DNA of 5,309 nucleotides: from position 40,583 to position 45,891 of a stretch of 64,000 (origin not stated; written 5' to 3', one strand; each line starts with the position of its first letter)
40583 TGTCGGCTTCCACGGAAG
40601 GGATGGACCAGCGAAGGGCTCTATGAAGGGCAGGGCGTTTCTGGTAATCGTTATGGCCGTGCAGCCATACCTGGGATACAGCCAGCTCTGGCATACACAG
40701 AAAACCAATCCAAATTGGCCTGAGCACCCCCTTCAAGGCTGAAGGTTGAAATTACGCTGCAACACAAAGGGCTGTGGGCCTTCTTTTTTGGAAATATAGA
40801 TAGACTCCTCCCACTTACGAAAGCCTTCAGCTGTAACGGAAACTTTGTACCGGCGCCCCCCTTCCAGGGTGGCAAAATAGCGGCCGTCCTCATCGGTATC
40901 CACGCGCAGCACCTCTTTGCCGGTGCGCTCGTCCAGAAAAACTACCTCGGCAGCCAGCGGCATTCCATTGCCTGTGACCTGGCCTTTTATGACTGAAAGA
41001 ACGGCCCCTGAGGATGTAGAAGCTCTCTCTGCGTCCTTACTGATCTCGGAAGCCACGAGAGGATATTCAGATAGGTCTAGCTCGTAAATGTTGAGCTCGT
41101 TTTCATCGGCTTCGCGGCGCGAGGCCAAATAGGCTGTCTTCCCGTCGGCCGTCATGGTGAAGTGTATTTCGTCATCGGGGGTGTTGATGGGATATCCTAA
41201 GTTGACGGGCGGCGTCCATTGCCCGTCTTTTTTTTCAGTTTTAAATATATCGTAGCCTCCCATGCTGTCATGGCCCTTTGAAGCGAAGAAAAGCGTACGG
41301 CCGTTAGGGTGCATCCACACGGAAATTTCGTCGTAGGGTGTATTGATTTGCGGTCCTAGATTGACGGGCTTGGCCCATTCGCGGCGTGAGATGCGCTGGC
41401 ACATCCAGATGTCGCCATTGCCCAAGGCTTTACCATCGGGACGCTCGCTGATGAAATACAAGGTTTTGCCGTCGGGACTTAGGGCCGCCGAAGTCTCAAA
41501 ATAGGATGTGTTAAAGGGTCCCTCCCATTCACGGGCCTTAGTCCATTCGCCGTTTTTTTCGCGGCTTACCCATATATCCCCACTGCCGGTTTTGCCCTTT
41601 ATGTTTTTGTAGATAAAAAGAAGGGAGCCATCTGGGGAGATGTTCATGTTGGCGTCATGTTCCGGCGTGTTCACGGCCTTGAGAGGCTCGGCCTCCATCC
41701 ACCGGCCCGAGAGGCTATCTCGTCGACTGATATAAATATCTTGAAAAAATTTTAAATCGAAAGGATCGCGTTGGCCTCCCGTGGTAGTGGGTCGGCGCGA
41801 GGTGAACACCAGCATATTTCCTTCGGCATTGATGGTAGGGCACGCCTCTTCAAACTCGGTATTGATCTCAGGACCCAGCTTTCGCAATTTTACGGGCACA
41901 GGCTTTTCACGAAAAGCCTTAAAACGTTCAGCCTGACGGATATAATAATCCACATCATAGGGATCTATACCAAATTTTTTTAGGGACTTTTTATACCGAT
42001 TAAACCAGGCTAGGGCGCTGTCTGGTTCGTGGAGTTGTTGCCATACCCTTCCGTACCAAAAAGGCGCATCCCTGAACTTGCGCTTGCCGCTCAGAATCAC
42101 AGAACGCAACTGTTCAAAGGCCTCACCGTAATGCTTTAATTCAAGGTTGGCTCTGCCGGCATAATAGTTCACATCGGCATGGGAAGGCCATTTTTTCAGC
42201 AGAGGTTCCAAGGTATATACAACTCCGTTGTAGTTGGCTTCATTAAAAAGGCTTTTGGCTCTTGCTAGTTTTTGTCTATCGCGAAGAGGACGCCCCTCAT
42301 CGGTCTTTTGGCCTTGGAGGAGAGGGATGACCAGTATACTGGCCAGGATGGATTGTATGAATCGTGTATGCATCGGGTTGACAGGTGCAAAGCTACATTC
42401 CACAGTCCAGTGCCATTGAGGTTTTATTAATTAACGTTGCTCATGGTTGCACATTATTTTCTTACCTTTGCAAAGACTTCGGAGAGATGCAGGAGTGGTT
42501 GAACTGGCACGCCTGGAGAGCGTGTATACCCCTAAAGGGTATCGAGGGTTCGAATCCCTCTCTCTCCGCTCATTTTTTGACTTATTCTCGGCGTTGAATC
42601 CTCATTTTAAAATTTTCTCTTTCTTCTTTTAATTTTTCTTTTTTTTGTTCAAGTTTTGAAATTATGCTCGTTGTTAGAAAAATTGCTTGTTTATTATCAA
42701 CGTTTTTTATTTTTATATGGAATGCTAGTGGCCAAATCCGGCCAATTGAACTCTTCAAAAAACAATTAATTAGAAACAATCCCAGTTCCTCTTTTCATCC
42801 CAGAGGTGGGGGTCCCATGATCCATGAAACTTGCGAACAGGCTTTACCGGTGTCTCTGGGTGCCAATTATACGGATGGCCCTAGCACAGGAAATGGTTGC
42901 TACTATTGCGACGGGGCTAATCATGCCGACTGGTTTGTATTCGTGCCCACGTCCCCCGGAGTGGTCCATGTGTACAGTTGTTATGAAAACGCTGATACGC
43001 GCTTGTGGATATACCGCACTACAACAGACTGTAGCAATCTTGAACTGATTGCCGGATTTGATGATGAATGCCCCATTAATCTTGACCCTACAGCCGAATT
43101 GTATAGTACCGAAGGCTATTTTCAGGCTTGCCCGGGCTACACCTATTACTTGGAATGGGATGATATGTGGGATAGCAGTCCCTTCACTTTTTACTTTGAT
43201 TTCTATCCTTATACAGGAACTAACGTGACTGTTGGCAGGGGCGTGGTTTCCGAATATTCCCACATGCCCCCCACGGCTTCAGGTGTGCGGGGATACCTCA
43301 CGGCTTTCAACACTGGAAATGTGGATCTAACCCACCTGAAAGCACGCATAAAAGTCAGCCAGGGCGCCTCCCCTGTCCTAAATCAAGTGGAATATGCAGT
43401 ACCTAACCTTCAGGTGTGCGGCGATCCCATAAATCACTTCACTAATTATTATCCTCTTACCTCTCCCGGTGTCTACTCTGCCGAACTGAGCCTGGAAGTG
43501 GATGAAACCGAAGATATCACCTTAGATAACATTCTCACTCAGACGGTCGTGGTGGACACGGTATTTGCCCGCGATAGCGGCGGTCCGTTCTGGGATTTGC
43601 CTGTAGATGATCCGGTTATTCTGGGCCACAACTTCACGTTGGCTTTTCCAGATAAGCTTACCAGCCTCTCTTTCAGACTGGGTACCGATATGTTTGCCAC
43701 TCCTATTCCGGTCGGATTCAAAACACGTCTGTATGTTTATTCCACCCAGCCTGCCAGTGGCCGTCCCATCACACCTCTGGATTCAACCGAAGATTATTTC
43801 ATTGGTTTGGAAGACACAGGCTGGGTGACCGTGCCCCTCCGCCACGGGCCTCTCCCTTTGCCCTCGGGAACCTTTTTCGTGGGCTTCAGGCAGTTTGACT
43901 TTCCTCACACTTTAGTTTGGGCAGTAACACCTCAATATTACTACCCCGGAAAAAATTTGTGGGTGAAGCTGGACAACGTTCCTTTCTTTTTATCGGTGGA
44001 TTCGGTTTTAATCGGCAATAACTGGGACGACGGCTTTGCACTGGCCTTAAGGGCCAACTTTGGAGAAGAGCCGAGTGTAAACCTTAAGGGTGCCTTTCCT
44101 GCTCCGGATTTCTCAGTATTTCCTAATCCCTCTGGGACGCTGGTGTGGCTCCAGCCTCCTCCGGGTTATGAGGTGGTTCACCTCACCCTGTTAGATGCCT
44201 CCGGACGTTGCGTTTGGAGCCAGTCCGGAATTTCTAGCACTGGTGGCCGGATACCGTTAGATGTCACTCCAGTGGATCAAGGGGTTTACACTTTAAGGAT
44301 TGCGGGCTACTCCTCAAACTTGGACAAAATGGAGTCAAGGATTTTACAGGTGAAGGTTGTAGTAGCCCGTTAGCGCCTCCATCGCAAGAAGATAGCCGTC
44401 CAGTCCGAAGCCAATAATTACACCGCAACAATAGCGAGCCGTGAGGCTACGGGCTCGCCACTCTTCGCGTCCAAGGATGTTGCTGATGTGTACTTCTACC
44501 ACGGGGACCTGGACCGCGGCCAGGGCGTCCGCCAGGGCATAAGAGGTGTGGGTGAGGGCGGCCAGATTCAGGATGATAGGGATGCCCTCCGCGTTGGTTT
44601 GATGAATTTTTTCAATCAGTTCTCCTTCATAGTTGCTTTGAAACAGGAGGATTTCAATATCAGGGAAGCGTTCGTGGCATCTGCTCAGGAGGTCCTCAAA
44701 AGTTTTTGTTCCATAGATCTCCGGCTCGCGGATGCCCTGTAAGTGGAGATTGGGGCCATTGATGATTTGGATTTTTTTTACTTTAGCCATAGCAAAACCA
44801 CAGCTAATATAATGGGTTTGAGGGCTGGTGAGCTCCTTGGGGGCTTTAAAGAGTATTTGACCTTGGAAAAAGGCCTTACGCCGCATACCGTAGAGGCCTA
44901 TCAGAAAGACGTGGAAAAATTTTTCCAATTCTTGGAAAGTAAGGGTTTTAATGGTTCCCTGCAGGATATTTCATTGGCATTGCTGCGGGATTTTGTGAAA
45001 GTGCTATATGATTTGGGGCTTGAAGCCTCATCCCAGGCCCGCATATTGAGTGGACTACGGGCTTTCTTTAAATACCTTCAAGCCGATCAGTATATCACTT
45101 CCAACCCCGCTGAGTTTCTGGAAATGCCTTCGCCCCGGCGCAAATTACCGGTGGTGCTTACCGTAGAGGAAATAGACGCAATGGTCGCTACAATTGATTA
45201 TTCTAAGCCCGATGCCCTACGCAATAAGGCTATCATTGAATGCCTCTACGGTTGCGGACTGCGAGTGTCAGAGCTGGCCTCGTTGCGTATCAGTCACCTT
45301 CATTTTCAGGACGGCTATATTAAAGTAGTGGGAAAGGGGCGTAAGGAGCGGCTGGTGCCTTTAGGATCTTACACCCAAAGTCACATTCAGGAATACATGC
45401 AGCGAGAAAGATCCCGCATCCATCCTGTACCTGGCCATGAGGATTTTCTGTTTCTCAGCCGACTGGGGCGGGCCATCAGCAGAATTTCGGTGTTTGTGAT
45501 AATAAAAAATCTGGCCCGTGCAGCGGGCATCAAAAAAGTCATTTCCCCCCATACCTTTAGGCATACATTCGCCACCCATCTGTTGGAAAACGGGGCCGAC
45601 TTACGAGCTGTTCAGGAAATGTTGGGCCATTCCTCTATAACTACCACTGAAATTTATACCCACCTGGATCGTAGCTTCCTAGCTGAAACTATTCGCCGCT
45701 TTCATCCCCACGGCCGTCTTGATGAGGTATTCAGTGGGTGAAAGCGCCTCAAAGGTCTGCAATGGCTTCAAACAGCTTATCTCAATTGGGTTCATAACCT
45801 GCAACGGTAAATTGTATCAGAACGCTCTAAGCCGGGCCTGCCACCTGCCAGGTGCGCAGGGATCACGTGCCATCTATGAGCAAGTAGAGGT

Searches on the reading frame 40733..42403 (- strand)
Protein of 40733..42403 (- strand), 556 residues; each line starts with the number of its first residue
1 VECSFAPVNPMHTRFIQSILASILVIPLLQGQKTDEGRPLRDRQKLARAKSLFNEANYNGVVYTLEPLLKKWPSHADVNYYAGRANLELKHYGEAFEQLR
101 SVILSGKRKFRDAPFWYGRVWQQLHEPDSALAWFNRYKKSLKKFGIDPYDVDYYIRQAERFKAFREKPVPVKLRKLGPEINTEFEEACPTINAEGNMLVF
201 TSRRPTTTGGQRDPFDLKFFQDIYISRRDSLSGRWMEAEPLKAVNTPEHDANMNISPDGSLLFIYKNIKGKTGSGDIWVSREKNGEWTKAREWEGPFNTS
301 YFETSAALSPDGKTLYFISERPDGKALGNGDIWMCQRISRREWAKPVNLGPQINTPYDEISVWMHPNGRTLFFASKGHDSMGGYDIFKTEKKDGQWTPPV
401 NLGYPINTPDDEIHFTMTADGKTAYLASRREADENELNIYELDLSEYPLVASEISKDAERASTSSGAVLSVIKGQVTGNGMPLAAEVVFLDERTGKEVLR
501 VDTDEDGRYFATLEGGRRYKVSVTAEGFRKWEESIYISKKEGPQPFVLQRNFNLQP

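Call 40: search_protein_families(library=ncbifam, proteins=[window:40733-42403:-], max_evalue=0.00001)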
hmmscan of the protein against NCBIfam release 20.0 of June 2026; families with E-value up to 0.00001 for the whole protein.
window:40733-42403:- (556 aa): 2 families
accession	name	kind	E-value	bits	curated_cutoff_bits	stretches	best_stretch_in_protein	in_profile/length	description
NF053607.1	CHU_0125_OmpA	equivalog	1.2e-45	156.2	620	1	46-539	23-496/639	CHU_0125 family OmpA-like outer membrane integrity protein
NF052230.1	T9SS_PorE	exception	4.1e-43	147.6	600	1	114-549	94-502/648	PorE family type IX secretion system protein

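Call 73: search_protein_families(library=pfam, proteins=[window:40733-42403:-], max_evalue=0.01)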
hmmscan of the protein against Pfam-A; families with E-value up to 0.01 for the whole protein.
window:40733-42403:- (556 aa): 4 families
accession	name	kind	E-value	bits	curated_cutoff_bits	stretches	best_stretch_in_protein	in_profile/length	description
PF07676.18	PD40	-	1.6e-26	92.1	20.9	2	296-334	4-38/38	WD40-like Beta Propeller Repeat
PF13620.12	CarboxypepD_reg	-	4.4e-07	30.6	32.3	1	472-539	2-71/82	Carboxypeptidase regulatory-like domain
PF13432.12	TPR_16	-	0.00012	22.9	32.7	0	65-101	20-56/65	Tetratricopeptide repeat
PF12895.13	ANAPC3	-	0.0016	19.1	27.2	0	49-100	30-80/82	Anaphase-promoting complex, cyclosome, subunit 3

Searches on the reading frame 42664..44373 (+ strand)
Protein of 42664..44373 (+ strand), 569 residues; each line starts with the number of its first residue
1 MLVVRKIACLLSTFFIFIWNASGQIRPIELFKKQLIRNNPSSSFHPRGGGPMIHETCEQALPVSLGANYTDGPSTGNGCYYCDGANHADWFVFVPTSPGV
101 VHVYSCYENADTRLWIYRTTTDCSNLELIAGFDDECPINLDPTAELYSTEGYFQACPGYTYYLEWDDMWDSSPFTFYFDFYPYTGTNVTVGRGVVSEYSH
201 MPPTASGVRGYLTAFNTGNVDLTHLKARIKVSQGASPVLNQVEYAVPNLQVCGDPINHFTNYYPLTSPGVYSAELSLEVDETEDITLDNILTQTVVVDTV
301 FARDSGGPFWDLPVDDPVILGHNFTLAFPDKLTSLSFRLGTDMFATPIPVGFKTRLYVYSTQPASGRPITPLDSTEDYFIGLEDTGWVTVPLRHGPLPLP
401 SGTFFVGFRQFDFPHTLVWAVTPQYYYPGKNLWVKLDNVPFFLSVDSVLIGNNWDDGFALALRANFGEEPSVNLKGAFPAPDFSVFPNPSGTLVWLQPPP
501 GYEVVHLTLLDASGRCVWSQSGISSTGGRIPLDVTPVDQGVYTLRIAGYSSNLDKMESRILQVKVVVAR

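Call 40: search_protein_families(library=ncbifam, proteins=[window:42664-44373:+], max_evalue=0.00001)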
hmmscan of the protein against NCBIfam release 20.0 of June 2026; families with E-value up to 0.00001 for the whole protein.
window:42664-44373:+ (569 aa): 0 families

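Call 73: search_protein_families(library=pfam, proteins=[window:42664-44373:+], max_evalue=0.01)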
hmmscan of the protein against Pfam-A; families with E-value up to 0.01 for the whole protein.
window:42664-44373:+ (569 aa): 1 family
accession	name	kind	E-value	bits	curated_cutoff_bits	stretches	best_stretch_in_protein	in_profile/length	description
PF18962.6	Por_Secre_tail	-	0.0017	19.1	27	1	485-550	1-66/75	Secretion system C-terminal sorting domain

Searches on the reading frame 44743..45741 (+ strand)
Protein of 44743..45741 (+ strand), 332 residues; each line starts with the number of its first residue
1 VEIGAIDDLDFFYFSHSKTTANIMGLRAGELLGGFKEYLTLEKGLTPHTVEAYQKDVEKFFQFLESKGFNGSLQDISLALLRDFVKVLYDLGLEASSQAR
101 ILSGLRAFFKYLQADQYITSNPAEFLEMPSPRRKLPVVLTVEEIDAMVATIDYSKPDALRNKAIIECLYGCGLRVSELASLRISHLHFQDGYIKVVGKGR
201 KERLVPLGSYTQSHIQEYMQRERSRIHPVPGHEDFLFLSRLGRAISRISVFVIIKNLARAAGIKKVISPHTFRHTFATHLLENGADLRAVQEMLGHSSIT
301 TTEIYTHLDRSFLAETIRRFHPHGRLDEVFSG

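Call 40: search_protein_families(library=ncbifam, proteins=[window:44743-45741:+], max_evalue=0.00001)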
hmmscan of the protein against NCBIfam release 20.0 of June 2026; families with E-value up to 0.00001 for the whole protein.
window:44743-45741:+ (332 aa): 12 families
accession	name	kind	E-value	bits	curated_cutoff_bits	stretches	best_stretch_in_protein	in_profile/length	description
TIGR02225.1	recomb_XerD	equivalog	9.3e-99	330.4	329.6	1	35-323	3-289/290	site-specific tyrosine recombinase XerD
NF001399.0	PRK00283.1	subfamily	1.9e-93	313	279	1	32-324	9-299/300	tyrosine recombinase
TIGR02224.1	recomb_XerC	equivalog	2.1e-91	306.4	335.15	1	35-324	3-293/295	tyrosine recombinase XerC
NF040815.2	recomb_XerA_Arch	equivalog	2.1e-63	214.4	220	1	35-312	3-258/263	site-specific tyrosine recombinase/integron integrase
NF002331.0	PRK01287.1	subfamily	9.1e-58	196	371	1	41-324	38-328/365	site-specific tyrosine recombinase XerC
TIGR02249.1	integrase_gron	subfamily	1.5e-44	152.6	265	2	254-308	246-300/315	integron integrase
NF003462.0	PRK05084.1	equivalog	2.9e-37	128.2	267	1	155-319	191-355/360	tyrosine recombinase XerS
NF011946.0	PRK15417.1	equivalog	5.1e-25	88.4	435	2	255-309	262-316/337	integron integrase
NF007371.0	PRK09871.1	subfamily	1e-18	67.6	222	1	138-309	6-175/198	tyrosine-type DNA invertase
NF007370.0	PRK09870.1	subfamily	1.1e-17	64.3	221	1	138-307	12-178/200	tyrosine-type DNA invertase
NF002685.0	PRK02436.1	equivalog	7.8e-09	35.7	178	1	37-306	7-244/245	site-specific tyrosine recombinase XerD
NF040693.1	recomb_GmtY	equivalog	2.9e-08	33.4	340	0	267-314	391-438/441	gamma-mobile-trio recombinase GmtY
